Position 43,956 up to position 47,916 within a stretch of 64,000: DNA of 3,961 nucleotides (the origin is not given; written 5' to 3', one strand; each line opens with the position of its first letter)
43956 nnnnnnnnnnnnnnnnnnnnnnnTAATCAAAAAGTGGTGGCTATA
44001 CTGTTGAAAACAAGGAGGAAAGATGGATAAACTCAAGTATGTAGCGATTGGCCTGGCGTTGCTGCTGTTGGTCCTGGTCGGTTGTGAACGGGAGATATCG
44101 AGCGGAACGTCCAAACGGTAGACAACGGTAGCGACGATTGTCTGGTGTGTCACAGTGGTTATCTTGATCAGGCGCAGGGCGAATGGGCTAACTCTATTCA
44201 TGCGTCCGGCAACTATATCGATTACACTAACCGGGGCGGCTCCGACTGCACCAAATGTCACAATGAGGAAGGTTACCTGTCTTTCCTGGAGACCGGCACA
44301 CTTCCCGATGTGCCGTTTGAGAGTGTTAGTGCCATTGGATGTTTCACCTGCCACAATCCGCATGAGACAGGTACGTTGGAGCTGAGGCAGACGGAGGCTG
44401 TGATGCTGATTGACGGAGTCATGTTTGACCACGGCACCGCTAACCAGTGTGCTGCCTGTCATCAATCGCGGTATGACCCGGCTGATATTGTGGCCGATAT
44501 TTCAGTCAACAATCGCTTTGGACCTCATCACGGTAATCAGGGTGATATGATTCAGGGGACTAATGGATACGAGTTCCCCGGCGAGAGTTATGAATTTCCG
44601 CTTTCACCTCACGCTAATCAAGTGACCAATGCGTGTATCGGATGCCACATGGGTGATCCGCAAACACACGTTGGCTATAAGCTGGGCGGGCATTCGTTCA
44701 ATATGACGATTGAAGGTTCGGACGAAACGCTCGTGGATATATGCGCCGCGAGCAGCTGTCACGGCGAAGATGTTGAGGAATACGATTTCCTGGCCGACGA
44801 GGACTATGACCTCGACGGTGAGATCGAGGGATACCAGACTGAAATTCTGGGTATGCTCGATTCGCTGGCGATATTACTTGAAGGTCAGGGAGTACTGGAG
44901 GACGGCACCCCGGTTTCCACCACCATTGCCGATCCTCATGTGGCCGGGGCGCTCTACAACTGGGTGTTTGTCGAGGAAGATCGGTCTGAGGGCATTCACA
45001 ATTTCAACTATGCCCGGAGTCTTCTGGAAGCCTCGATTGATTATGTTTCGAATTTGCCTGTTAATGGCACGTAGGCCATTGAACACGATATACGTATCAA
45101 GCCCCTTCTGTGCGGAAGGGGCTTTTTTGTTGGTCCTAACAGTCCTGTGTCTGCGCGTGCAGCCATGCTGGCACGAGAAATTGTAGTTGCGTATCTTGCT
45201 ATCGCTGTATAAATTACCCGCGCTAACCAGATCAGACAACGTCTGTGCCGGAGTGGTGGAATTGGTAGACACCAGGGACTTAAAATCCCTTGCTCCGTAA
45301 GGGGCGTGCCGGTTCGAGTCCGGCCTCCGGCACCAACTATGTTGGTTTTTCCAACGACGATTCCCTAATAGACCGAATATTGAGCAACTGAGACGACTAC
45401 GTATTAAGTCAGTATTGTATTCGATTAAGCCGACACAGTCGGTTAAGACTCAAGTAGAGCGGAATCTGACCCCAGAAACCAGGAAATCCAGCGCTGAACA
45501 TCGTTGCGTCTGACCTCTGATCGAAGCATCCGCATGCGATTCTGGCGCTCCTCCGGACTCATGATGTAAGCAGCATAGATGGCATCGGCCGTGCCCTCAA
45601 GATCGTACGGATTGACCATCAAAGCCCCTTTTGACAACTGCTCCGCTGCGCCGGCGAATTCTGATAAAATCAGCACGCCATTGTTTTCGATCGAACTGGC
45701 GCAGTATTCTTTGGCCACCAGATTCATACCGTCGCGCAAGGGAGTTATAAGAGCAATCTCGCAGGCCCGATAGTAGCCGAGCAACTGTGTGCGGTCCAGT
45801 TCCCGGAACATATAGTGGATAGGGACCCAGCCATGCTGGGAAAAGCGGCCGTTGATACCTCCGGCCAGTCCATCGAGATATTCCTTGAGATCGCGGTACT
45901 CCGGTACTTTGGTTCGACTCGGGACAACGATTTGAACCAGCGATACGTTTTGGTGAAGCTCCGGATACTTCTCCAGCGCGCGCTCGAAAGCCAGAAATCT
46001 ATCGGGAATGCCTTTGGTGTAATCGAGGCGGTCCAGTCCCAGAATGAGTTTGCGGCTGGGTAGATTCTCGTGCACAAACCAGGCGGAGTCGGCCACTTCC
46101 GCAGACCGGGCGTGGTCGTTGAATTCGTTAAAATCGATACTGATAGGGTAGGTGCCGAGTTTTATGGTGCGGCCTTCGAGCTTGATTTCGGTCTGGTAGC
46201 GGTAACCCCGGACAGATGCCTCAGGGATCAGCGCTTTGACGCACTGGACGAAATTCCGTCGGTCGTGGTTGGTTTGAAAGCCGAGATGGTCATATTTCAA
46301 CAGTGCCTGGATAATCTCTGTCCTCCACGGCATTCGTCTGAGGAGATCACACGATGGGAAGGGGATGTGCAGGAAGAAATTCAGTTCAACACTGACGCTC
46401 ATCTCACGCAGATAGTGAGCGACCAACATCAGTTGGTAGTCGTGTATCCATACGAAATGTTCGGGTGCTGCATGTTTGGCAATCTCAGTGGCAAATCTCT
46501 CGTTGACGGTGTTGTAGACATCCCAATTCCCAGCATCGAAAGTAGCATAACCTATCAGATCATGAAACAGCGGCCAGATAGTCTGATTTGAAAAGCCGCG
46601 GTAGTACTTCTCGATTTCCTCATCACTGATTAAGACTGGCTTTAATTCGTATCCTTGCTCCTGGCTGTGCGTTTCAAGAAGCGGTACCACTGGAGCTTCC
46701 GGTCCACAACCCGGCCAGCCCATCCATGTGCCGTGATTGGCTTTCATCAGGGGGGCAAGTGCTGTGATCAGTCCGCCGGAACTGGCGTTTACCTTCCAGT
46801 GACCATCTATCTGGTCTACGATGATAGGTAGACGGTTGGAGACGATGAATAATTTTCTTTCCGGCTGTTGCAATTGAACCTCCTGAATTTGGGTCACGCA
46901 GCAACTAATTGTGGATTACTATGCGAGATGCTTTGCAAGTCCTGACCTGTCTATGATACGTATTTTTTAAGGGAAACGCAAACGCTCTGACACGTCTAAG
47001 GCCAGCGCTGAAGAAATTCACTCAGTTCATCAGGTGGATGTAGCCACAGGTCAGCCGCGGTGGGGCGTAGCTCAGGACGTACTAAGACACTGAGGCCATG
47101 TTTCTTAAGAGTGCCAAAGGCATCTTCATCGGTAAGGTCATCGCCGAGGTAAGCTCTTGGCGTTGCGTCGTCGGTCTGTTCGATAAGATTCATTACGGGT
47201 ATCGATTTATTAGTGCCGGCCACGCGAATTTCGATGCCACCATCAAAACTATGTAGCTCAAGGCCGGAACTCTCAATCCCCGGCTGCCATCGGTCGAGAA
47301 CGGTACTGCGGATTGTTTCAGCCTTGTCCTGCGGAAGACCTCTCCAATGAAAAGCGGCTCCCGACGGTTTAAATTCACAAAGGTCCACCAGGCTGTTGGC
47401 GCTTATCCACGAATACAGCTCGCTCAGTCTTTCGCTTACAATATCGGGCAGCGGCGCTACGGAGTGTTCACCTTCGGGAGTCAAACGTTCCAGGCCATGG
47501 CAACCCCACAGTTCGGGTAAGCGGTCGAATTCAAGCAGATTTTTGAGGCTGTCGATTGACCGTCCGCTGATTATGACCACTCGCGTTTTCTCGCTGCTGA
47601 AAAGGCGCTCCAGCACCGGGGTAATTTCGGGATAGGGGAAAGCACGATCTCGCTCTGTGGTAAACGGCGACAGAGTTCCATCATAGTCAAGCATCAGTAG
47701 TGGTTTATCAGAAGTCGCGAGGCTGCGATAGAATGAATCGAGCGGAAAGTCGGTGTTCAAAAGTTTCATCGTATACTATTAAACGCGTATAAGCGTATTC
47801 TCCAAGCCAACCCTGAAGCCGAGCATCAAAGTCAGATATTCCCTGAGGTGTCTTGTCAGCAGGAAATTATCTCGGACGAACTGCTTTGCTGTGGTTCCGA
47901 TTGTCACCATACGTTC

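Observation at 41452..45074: Compact three-gene porin-cytochrome module: MtrA-like decahaem, Cys-free 523-aa barrel, small lipoprotein cytochrome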

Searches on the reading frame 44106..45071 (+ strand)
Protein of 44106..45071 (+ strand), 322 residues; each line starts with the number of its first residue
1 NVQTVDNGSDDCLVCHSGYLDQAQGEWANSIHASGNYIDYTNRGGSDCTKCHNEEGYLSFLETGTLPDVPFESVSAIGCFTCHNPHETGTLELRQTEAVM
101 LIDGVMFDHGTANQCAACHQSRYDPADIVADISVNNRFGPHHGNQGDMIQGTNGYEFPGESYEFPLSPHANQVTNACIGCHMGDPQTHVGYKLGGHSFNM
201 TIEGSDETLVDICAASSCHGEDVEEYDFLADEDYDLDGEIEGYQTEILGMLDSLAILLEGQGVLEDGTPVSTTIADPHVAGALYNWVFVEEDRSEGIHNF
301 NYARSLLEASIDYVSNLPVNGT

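Call 32: find_homologous_proteins(query=window:44106-45071:+)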
Query window:44106-45071:+ (322 aa): 245 proteins with E <= 0.001 among 1078 candidates; the best 120 are listed.
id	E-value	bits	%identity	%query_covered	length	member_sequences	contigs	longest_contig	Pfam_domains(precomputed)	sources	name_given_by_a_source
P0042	2.4e-212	723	100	96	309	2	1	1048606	PF09699.16,PF14522.12,PF22113.2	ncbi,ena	-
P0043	1.6e-176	605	82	97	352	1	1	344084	PF14522.12,PF22113.2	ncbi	ncbi:MAG: hypothetical protein AB1483_09965 [Candidatus Zixiibacteriota bacterium]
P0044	2.4e-156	538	71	99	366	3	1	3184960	PF14522.12,PF22113.2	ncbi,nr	ncbi:MAG: hypothetical protein JSW34_05135 [Candidatus Zixiibacteriota bacterium]|nr:MAG: hypothetic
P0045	1.8e-151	522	70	99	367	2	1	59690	PF02335.21,PF22113.2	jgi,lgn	-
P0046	2.6e-147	509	67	99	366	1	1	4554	PF14522.12,PF22113.2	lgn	-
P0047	1.2e-146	507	68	99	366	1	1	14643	PF22113.2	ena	-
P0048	3.5e-145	502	68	99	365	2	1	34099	PF14522.12,PF22113.2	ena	-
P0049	1.1e-144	500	68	99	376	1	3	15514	PF14522.12,PF22113.2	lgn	-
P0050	6.7e-144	498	68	99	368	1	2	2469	PF14522.12,PF22113.2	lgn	-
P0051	2.4e-141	489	67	99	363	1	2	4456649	PF14522.12,PF22113.2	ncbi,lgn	ncbi:MAG: hypothetical protein R3F48_00660 [Candidatus Zixiibacteriota bacterium]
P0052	1.3e-140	487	65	99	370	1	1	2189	PF14522.12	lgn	-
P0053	1.6e-138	480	64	99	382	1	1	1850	PF14522.12,PF22113.2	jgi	jgi:hypothetical protein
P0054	4.3e-137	475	67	98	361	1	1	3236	PF14522.12,PF22113.2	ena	-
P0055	6.1e-137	475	65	99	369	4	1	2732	PF14522.12,PF22113.2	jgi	-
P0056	9.7e-133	461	65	98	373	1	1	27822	PF14522.12,PF22113.2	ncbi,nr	ncbi:hypothetical protein GF420_01305 [candidate division GN15 bacterium]|nr:hypothetical protein [c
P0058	7.8e-132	458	63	99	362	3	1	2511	PF14522.12,PF22113.2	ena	-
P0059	1.5e-131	457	62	99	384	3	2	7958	PF14522.12,PF22113.2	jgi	jgi:hypothetical protein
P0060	3.0e-130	453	63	98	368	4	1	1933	PF09699.16,PF14522.12,PF22113.2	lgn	-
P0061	8.5e-129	448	59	99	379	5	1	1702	PF14522.12,PF22113.2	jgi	jgi:hypothetical protein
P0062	4.2e-128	446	63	96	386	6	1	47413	PF14522.12,PF22113.2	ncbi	-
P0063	5.2e-128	445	64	99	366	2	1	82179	PF14522.12,PF22113.2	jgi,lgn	jgi:hypothetical protein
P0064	6.0e-128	445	60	99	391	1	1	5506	PF14522.12,PF22113.2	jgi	jgi:hypothetical protein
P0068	6.0e-127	442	63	97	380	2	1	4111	PF14522.12,PF22113.2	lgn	-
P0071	2.5e-126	440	62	98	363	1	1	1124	PF14522.12,PF22113.2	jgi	jgi:hypothetical protein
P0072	4.6e-126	439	60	99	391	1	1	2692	PF14522.12,PF22113.2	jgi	jgi:hypothetical protein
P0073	4.8e-126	439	63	96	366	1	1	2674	PF14522.12,PF22113.2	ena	-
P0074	3.7e-125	436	62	98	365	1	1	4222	PF22113.2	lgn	-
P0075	1.2e-124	434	60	99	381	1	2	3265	PF14522.12,PF22113.2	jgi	jgi:hypothetical protein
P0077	1.7e-121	424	58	100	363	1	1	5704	PF02335.21,PF14522.12,PF22113.2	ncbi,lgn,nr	ncbi:MAG TPA: hypothetical protein VN285_12615 [Candidatus Deferrimicrobium sp.]|nr:hypothetical pro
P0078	5.3e-119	416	62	98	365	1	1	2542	PF14522.12,PF22113.2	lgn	-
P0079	5.6e-118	412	58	97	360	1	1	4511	PF14522.12,PF22113.2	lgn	-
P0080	4.7e-117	409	60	98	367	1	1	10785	PF14522.12,PF22113.2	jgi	-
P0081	1.6e-116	408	64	90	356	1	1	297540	PF14522.12,PF22113.2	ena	-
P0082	2.4e-116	407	59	97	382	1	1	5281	PF14522.12,PF22113.2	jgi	jgi:hypothetical protein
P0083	1.1e-115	405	57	98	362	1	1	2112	PF02335.21,PF14522.12,PF22113.2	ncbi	-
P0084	1.5e-114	401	55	98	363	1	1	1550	PF02335.21,PF22113.2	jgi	-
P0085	1.3e-113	398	57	99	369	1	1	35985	PF14522.12,PF22113.2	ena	-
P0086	1.0e-112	395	59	96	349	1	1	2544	PF14522.12,PF22113.2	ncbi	-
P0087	2.6e-112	394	55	99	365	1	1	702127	PF09699.16,PF14522.12,PF22113.2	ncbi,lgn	-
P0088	5.5e-111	389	54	99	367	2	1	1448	PF09699.16,PF14522.12,PF22113.2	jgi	jgi:hypothetical protein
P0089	1.3e-108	382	55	98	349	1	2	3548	PF09699.16,PF14537.12,PF14522.12,PF22113.2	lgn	-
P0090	4.5e-108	380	54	99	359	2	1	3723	PF14522.12,PF22113.2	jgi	jgi:hypothetical protein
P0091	1.1e-104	369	54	99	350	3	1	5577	PF09699.16,PF14522.12,PF22113.2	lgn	-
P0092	2.5e-104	367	53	98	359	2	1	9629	PF02335.21,PF22113.2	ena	-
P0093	5.3e-103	363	54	97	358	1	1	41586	PF09699.16,PF14522.12,PF22113.2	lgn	-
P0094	1.1e-101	359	56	95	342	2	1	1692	PF09699.16,PF14537.12,PF14522.12,PF22113.2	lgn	-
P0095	1.5e-101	358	54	97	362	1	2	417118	PF14522.12,PF22113.2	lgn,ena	-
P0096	2.7e-101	357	53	96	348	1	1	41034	PF14522.12,PF22113.2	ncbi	-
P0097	3.0e-101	357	54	96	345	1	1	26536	PF14522.12,PF22113.2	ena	-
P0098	4.1e-101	357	55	96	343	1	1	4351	PF09699.16,PF14537.12,PF14522.12,PF22113.2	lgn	-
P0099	5.5e-101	356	54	96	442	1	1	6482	PF14537.12,PF14522.12,PF22113.2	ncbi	-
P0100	1.0e-100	356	55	95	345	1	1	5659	PF14522.12,PF22113.2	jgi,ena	-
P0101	1.2e-100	355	54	96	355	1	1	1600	PF09699.16,PF14522.12,PF22113.2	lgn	-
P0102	3.5e-100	354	51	95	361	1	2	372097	PF14537.12,PF14522.12,PF22113.2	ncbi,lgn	-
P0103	4.1e-100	354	54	96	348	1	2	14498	PF09699.16,PF02335.21,PF14522.12,PF22113.2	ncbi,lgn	-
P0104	1.1e-99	352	54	95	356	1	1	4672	PF14537.12,PF14522.12,PF22113.2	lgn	-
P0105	1.5e-99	352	55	94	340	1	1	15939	PF14537.12,PF02335.21,PF14522.12,PF22113.2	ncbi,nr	ncbi:MAG: hypothetical protein GF307_03920 [candidate division Zixibacteria bacterium]|nr:hypothetic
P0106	4.6e-99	350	56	94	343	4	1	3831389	PF14537.12,PF14522.12,PF22113.2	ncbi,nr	ncbi:MAG: hypothetical protein JSW64_11635 [Candidatus Zixiibacteriota bacterium]|nr:MAG: hypothetic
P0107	7.4e-99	349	55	94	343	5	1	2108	PF14537.12,PF14522.12,PF22113.2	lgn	-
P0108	1.0e-98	349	56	96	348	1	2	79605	PF14537.12,PF14522.12,PF22113.2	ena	-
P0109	4.8e-98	347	54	97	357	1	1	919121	PF14537.12,PF02335.21,PF14522.12,PF22113.2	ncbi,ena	-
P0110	8.3e-98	346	49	99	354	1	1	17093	PF14537.12,PF14522.12,PF22113.2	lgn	-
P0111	3.0e-97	344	54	95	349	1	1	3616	PF14522.12,PF22113.2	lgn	-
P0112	3.3e-97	344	53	96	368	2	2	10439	PF09699.16,PF14537.12,PF02335.21,PF14522.12,PF22113.2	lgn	-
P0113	1.0e-96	342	52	96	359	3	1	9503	PF09699.16,PF02085.22,PF14522.12,PF22113.2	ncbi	-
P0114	1.4e-96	342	52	96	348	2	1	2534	PF09699.16,PF14522.12,PF22113.2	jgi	jgi:hypothetical protein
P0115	1.5e-96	342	54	96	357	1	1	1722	PF14522.12,PF22113.2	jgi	jgi:hypothetical protein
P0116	3.3e-96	341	51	99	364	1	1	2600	PF09699.16,PF14537.12,PF14522.12,PF22113.2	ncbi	-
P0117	4.1e-96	340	53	95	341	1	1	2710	PF14537.12,PF14522.12,PF22113.2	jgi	-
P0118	5.2e-96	340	50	96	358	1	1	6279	PF09699.16,PF02335.21,PF14522.12,PF22113.2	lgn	-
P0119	5.3e-96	340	53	97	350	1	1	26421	PF22113.2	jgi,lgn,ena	-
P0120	6.7e-96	340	53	97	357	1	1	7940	PF14537.12,PF14522.12,PF22113.2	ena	-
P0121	7.9e-96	340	53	94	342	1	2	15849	PF14522.12,PF22113.2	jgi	jgi:hypothetical protein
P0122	9.8e-96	339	50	95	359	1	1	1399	PF03264.20,PF02085.22,PF02335.21,PF14522.12,PF22113.2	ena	-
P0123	8.4e-95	336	51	98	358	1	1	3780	PF09699.16,PF14522.12,PF22113.2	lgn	-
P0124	3.2e-94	334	54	96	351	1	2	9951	PF22113.2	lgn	-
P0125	3.3e-94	334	52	95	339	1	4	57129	PF14537.12,PF14522.12,PF22113.2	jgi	-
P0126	4.1e-94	334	53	95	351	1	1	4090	PF14522.12,PF22113.2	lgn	-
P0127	4.5e-94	334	53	95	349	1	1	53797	PF14522.12,PF22113.2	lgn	-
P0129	9.6e-94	333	49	95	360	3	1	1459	PF14537.12,PF02335.21,PF14522.12,PF22113.2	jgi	jgi:formate-dependent nitrite reductase cytochrome c552 subunit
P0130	1.1e-93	332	51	97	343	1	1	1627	PF22113.2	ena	-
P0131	1.4e-93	332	51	99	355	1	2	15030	PF09699.16,PF14522.12,PF22113.2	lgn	-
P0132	1.5e-93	332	49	95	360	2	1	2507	PF02335.21,PF14522.12,PF22113.2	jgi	jgi:hypothetical protein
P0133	2.6e-93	331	54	94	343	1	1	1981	PF14522.12,PF22113.2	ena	-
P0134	3.6e-93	331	49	97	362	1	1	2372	PF09699.16,PF14537.12,PF02335.21,PF14522.12,PF22113.2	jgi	-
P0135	4.1e-93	331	52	96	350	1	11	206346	PF14537.12,PF22113.2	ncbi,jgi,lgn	-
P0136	5.8e-93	330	48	97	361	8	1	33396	PF14537.12,PF14522.12,PF22113.2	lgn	-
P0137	7.5e-93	330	50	95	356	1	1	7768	PF14537.12,PF14522.12,PF22113.2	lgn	-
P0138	1.3e-92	329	52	94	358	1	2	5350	PF02335.21,PF14522.12,PF22113.2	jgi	jgi:hypothetical protein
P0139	1.5e-92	329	51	96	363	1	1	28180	PF14522.12,PF22113.2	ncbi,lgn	-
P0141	5.9e-92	327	53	95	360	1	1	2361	PF14522.12,PF22113.2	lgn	-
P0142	8.5e-92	326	52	98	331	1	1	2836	PF09699.16,PF14537.12,PF02335.21,PF14522.12,PF22113.2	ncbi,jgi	jgi:hypothetical protein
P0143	1.2e-91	326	50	97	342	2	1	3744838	PF09699.16,PF14537.12,PF14522.12,PF22113.2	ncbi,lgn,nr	ncbi:MAG: hypothetical protein JSU85_13245 [Candidatus Zixiibacteriota bacterium]|nr:MAG: hypothetic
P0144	2.0e-91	325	49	95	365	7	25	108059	PF22113.2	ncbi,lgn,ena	-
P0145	2.3e-91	325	51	96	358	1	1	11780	PF09699.16,PF02335.21,PF14522.12,PF22113.2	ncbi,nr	ncbi:MAG: hypothetical protein HY851_03865 [candidate division Zixibacteria bacterium]|nr:hypothetic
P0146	3.3e-91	324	49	97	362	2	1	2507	PF02335.21,PF14522.12,PF22113.2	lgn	-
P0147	4.0e-91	324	52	96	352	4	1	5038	PF02335.21,PF14522.12,PF22113.2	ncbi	ncbi:MAG: hypothetical protein AB1746_13005 [Candidatus Zixiibacteriota bacterium]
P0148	5.1e-91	324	51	95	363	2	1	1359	PF14522.12,PF22113.2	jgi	jgi:hypothetical protein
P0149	5.9e-91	323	50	95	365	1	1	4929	PF14522.12,PF22113.2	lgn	-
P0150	8.9e-91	323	53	95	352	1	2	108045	PF02335.21,PF14522.12,PF22113.2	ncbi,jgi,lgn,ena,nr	ncbi:MAG: hypothetical protein CVT49_04650 [candidate division Zixibacteria bacterium HGW-Zixibacter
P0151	1.3e-90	322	49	95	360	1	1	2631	PF14537.12,PF03264.20,PF02085.22,PF02335.21,PF14522.12,PF22113.2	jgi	jgi:formate-dependent nitrite reductase cytochrome c552 subunit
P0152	1.5e-90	322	53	96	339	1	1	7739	PF14522.12,PF22113.2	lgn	-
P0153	2.1e-90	322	50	96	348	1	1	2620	PF14522.12,PF22113.2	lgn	-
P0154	2.9e-90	321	52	94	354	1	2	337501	PF14537.12,PF14522.12,PF22113.2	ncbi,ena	-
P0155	3.0e-90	321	51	95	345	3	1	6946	PF14537.12,PF02085.22,PF14522.12,PF22113.2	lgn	-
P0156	3.4e-90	321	52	95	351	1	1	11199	PF22113.2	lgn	-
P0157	4.5e-90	321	53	96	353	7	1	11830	PF14522.12,PF22113.2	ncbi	-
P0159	7.5e-90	320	49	98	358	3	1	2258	PF09699.16,PF14537.12,PF14522.12,PF22113.2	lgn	-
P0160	8.7e-90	320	49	96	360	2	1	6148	PF14522.12,PF22113.2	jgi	jgi:hypothetical protein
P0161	1.6e-89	319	50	96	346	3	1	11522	PF14537.12,PF02335.21,PF14522.12,PF22113.2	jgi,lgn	-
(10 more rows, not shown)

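Call 42: predict_structure(alignment_id=A3)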
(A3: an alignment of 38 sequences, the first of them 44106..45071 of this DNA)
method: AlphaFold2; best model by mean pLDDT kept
length: 322 residues; sequences in the alignment: 38
mean_pLDDT: 80.2   pTM: 0.83
mean pLDDT of the five models: 80.2, 77.1, 77.0, 72.7, 70.7
residues with pLDDT >= 90: 141; 70-90: 96; 50-70: 58; < 50: 27
segments of 3 or more residues with pLDDT < 50: 1-13, 34-42
pLDDT, mean of each block of 10 residues (from residue 1): 38 52 61 47 51 69 64 58 75 87 93 87 93 93 87 97 93 82 57 72 79 82 89 97 97 98 96 98 97 92 98 93 53
secondary structure, 60 per line:
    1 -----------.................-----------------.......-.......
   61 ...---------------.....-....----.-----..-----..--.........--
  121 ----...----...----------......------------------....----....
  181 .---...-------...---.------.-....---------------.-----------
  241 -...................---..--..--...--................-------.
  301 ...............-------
elements in order: H12-28 H46-52 H54-63 H79-82 H85-88 H110-118 E132-134 H145-150 H169-172 H177-181 H210-213 H243-260 E272-274 H277-292 H300-315

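Call 46: fold_search(model_id=the predicted structure, library=pdb)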
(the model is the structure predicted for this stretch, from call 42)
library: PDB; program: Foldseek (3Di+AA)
matches with E <= 10: 20; with E <= 0.001: 2
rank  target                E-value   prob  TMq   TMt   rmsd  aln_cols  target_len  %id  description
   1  6i5b_A                2.4e-05  1.00  0.52  0.36   5.7       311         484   22  Crystal Structure of Outer Cell Wall Cytochrome OcwA (released 2019-09-25)
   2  6i5b_B                2.6e-05  1.00  0.52  0.36   5.5       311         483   21  Crystal Structure of Outer Cell Wall Cytochrome OcwA (released 2019-09-25)
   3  6qvm_A                1.1e-02  1.00  0.48  0.25   7.6       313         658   18  Undecaheme cytochrome from S-layer of Carboxydothermus ferrireducens (released 2020-03-25)
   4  2j7a_A                6.6e-02  0.87  0.46  0.32   8.9       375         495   17  Crystal structure of cytochrome c nitrite reductase NrfHA complex from Desulfovibrio vulgaris (released 2006-12-06)
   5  2j7a_H                1.4e-01  0.57  0.41  0.28  10.6       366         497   17  Crystal structure of cytochrome c nitrite reductase NrfHA complex from Desulfovibrio vulgaris (released 2006-12-06)
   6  2j7a_D                2.0e-01  0.77  0.47  0.33   8.4       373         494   16  Crystal structure of cytochrome c nitrite reductase NrfHA complex from Desulfovibrio vulgaris (released 2006-12-06)
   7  2j7a_B                2.5e-01  0.63  0.45  0.31   8.7       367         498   17  Crystal structure of cytochrome c nitrite reductase NrfHA complex from Desulfovibrio vulgaris (released 2006-12-06)
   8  2vr0_E                2.6e-01  0.54  0.42  0.29   9.7       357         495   16  Crystal structure of cytochrome c nitrite reductase NrfHA complex bound to the HQNO inhibitor (released 2008-06-03)
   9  4rkm_G                5.2e-01  0.92  0.18  0.09   4.8        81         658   21  Wolinella succinogenes octaheme sulfite reductase MccA, form I (released 2015-02-04)
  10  4rkm_B                8.9e-01  0.89  0.18  0.09   5.3        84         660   19  Wolinella succinogenes octaheme sulfite reductase MccA, form I (released 2015-02-04)
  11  2r3x_B                4.8e+00  0.06  0.10  0.14  10.6        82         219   17  Crystal structure of an R15L hGSTA1-1 mutant complexed with S-hexyl-glutathione (released 2007-12-18)
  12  3fr3_B                5.1e+00  0.06  0.12  0.17  10.1        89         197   18  Tetramerization and Cooperativity in Plasmodium falciparum glutathione transferase are mediated by the atypic loop 113 (released 2010-01-26)
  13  4erp_G                5.7e+00  0.01  0.08  0.08  12.3        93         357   15  Crystal structure of a gemcitabine-diphosphate inhibited E. coli class Ia ribonucleotide reductase complex (released 2012-07-04)
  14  4erp_F                6.3e+00  0.01  0.09  0.09  12.3       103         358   16  Crystal structure of a gemcitabine-diphosphate inhibited E. coli class Ia ribonucleotide reductase complex (released 2012-07-04)
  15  4wjy_A                7.0e+00  0.07  0.39  0.30   9.5       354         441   11  Esherichia coli nitrite reductase NrfA H264N (released 2015-03-11)
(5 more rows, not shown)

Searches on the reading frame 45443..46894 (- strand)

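Call 89: search_protein_families(library=pfam, max_evalue=0.00001, proteins=[window:45443-46894:-])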
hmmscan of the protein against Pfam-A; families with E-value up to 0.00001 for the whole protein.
window:45443-46894:- (483 aa): 1 family
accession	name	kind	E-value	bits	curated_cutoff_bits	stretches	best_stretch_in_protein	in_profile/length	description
PF00982.27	Glyco_transf_20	-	1.9e-142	475.8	32.5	1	14-474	2-468/473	Glycosyltransferase family 20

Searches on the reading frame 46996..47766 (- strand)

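Call 89: search_protein_families(library=pfam, max_evalue=0.00001, proteins=[window:46996-47766:-])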
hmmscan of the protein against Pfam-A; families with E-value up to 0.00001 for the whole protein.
window:46996-47766:- (256 aa): 1 family
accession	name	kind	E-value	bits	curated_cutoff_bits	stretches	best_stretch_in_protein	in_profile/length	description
PF02358.22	Trehalose_PPase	-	2.4e-20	73.1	27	1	25-230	1-216/235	Trehalose-phosphatase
